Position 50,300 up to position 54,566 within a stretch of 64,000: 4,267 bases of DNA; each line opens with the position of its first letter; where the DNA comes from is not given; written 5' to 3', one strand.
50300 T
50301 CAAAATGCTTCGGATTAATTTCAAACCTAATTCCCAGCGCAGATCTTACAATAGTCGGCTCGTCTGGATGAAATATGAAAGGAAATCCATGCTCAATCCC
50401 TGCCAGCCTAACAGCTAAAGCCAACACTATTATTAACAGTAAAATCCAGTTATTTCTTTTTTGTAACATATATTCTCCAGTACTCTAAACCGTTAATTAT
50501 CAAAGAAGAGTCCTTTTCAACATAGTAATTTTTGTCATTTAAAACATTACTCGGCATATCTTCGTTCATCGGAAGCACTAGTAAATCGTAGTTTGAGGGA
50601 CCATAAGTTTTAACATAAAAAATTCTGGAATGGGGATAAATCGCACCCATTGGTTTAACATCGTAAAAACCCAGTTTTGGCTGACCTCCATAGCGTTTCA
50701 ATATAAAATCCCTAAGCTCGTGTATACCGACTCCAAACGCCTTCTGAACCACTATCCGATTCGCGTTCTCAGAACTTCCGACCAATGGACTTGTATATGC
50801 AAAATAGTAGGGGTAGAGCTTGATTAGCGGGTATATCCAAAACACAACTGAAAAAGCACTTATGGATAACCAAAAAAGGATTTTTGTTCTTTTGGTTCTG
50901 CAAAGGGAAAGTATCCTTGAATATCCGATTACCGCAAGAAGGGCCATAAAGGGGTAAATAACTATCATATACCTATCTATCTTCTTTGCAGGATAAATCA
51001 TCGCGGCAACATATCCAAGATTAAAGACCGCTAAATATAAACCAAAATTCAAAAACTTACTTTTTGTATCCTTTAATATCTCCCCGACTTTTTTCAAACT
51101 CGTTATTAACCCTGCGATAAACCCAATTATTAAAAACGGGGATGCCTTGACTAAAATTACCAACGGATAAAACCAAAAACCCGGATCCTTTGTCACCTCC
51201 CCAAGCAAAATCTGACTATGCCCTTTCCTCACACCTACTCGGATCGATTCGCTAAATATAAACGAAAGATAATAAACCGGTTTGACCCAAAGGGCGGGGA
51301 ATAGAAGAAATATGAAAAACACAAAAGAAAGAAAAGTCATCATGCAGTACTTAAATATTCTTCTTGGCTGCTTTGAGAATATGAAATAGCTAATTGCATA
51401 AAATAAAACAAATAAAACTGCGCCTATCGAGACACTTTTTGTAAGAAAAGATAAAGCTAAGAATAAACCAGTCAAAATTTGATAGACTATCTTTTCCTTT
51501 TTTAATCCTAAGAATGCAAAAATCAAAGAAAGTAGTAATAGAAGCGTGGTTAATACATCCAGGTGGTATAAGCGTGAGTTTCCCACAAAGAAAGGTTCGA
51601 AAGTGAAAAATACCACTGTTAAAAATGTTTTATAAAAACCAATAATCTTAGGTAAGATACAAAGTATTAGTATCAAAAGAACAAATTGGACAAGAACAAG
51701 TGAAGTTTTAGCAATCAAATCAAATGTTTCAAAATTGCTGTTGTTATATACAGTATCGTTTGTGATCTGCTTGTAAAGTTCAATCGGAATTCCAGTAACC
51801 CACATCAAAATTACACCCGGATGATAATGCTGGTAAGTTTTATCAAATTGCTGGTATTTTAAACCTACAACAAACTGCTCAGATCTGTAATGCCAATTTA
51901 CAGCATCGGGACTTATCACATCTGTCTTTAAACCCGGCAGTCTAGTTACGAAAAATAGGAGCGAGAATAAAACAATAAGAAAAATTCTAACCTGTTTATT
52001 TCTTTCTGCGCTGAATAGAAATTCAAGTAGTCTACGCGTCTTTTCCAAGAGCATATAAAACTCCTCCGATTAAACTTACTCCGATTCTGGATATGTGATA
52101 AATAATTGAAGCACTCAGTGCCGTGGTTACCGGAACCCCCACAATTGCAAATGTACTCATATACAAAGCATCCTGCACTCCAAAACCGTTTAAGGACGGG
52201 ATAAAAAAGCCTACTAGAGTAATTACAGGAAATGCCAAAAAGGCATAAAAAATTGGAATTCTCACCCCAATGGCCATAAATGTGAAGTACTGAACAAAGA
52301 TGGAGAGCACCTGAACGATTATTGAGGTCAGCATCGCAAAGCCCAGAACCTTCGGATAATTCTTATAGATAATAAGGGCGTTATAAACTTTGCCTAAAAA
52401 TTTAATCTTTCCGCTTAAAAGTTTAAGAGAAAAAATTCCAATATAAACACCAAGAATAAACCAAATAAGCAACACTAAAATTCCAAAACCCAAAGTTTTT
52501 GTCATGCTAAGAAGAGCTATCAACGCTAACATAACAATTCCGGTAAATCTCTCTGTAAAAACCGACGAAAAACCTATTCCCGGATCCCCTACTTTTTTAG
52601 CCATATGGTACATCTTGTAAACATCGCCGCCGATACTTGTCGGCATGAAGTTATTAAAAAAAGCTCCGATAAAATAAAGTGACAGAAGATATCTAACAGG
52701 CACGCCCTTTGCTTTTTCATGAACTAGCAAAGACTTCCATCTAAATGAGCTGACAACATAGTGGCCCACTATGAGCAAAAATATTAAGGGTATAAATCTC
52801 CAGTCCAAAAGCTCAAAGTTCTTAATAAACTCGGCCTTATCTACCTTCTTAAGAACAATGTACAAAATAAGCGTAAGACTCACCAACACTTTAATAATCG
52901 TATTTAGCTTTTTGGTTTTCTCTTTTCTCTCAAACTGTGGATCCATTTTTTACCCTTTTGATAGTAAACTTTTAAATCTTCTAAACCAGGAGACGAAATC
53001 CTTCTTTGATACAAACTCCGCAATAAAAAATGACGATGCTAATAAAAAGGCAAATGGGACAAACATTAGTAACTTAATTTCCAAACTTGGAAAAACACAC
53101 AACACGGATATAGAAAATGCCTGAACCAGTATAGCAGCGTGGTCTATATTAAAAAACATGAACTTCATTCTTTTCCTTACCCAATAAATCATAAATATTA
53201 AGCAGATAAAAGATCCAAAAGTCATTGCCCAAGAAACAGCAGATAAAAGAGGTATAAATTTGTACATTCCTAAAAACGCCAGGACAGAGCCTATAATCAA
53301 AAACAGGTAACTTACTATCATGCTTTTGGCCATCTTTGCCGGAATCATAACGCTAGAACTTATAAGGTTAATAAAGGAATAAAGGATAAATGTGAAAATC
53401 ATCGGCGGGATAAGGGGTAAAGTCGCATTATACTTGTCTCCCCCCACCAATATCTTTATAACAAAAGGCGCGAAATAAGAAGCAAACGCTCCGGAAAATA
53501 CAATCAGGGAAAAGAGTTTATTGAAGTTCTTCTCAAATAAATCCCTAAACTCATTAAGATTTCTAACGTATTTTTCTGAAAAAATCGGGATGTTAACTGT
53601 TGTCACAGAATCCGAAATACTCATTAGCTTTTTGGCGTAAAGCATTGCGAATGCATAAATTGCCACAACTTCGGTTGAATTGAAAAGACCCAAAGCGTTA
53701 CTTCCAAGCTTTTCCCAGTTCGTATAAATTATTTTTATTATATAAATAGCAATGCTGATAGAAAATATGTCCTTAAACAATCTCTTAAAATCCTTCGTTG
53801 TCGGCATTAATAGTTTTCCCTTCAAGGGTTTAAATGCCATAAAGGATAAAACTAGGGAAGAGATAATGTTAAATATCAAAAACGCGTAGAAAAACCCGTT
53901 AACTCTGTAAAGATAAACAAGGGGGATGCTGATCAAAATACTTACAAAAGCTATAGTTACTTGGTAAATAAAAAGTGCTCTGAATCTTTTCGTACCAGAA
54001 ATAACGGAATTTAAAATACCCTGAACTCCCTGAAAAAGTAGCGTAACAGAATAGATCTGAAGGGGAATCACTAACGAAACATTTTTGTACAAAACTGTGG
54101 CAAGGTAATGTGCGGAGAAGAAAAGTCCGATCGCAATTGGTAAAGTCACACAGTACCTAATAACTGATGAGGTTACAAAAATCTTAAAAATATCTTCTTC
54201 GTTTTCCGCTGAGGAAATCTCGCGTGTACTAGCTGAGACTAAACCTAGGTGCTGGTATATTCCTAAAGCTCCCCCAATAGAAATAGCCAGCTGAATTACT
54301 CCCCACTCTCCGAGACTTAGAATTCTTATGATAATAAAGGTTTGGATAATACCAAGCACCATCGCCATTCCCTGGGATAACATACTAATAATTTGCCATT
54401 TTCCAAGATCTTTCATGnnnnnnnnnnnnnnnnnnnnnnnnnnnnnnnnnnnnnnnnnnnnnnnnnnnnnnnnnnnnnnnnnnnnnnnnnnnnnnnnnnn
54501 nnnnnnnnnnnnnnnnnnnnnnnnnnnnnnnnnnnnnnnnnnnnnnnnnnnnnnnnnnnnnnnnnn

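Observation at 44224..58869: Dense GT-C / DPM1-like GT2 / flippase module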

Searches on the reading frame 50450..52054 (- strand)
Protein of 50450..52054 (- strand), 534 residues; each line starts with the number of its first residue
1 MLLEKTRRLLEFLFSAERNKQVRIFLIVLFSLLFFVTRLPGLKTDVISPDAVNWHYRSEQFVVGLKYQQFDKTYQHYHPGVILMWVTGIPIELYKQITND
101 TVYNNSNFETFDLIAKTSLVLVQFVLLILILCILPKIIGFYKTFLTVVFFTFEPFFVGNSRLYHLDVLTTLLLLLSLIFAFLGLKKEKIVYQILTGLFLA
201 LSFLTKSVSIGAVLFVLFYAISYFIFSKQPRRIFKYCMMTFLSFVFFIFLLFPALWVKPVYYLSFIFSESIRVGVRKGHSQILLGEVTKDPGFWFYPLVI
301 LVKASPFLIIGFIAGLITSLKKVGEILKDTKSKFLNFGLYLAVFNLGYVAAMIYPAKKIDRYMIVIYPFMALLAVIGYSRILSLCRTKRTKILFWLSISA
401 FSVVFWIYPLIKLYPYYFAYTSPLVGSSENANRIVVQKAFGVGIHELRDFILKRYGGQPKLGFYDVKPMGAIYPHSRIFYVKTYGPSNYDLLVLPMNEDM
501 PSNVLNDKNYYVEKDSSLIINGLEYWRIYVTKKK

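Call 4: search_protein_families(library=pfam, proteins=[window:50450-52054:-], max_evalue=0.01)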
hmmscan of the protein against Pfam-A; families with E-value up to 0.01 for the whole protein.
window:50450-52054:- (534 aa): 1 family
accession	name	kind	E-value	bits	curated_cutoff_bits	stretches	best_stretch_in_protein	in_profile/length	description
PF13231.12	PMT_2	-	7.7e-08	33.1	26.1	1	118-256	23-159/160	Dolichyl-phosphate-mannose-protein mannosyltransferase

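Call 10: search_protein_families(library=ncbifam, proteins=[window:50450-52054:-], max_evalue=0.01)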
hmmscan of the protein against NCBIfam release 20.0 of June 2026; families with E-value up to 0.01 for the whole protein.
window:50450-52054:- (534 aa): 1 family
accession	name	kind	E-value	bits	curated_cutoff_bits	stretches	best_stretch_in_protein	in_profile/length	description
TIGR03663.1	TIGR03663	subfamily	3e-06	26.5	126.25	1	112-412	70-370/435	flippase activity-associated protein Agl23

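Call 17: search_protein_families(library=pfam, proteins=[window:50450-52054:-], max_evalue=10)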
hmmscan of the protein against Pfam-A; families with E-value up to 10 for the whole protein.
window:50450-52054:- (534 aa): 2 families
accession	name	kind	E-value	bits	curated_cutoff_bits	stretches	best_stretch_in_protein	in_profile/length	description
PF13231.12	PMT_2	-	7.7e-08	33.1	26.1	1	118-256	23-159/160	Dolichyl-phosphate-mannose-protein mannosyltransferase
PF08532.16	Glyco_hydro_42M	-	0.22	11.5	25.8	0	487-520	56-89/207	Beta-galactosidase trimerisation domain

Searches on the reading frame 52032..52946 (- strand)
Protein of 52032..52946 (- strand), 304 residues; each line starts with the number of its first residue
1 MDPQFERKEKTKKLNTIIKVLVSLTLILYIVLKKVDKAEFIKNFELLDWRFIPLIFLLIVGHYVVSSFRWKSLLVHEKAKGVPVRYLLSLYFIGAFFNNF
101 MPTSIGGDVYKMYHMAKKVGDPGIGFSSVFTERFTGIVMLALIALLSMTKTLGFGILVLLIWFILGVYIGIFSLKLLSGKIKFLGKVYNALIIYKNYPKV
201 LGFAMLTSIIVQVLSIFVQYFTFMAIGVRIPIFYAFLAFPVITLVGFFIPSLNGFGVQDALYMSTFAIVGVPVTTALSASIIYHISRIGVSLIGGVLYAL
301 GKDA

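Call 4: search_protein_families(library=pfam, proteins=[window:52032-52946:-], max_evalue=0.01)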
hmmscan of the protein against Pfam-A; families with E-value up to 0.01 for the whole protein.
window:52032-52946:- (304 aa): 1 family
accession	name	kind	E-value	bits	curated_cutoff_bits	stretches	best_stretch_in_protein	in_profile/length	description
PF03706.18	LPG_synthase_TM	-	9e-41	140.7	33.4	1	17-293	2-301/302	Lysylphosphatidylglycerol synthase TM region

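Call 10: search_protein_families(library=ncbifam, proteins=[window:52032-52946:-], max_evalue=0.01)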
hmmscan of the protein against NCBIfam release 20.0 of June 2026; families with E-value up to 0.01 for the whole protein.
window:52032-52946:- (304 aa): 2 families
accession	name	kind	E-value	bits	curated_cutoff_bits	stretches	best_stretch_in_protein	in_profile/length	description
TIGR00374.1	TIGR00374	subfamily_domain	2.3e-20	73.3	43.2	1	17-297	2-309/323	flippase-like domain-containing protein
NF033480.1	bifunc_MprF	equivalog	5.5e-05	21.6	600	1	14-287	6-282/841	bifunctional lysylphosphatidylglycerol flippase/synthetase MprF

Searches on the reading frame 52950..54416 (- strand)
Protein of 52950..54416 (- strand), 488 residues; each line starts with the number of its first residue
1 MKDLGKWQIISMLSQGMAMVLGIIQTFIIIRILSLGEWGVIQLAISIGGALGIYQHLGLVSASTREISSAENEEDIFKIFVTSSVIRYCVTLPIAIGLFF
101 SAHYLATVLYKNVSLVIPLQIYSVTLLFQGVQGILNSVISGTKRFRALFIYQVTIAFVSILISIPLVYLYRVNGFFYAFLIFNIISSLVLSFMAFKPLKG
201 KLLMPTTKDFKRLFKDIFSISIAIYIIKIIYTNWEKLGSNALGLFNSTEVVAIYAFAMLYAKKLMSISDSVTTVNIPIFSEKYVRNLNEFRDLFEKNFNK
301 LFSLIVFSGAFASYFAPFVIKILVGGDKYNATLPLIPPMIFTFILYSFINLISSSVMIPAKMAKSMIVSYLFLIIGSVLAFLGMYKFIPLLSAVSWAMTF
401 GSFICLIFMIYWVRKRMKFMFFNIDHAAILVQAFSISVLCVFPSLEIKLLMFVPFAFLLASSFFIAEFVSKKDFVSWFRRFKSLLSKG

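Call 4: search_protein_families(library=pfam, proteins=[window:52950-54416:-], max_evalue=0.01)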
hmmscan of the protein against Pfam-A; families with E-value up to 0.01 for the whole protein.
window:52950-54416:- (488 aa): 2 families
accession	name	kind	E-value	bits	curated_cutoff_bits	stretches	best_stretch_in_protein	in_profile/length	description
PF13440.11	Polysacc_synt_3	-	6.8e-18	65.3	23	1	29-330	2-289/293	Polysaccharide biosynthesis protein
PF01943.22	Polysacc_synt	-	1e-14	55.1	28.2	1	9-281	6-272/274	Polysaccharide biosynthesis protein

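Call 49: search_protein_families(library=ncbifam, proteins=[window:52950-54416:-], max_evalue=0.001)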
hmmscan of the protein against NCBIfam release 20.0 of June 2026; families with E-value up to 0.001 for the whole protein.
window:52950-54416:- (488 aa): 1 family
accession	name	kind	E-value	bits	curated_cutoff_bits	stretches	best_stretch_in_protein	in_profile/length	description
TIGR01695.1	murJ_mviN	equivalog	5.2e-05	22.1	235.55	1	85-262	309-496/506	murein biosynthesis integral membrane protein MurJ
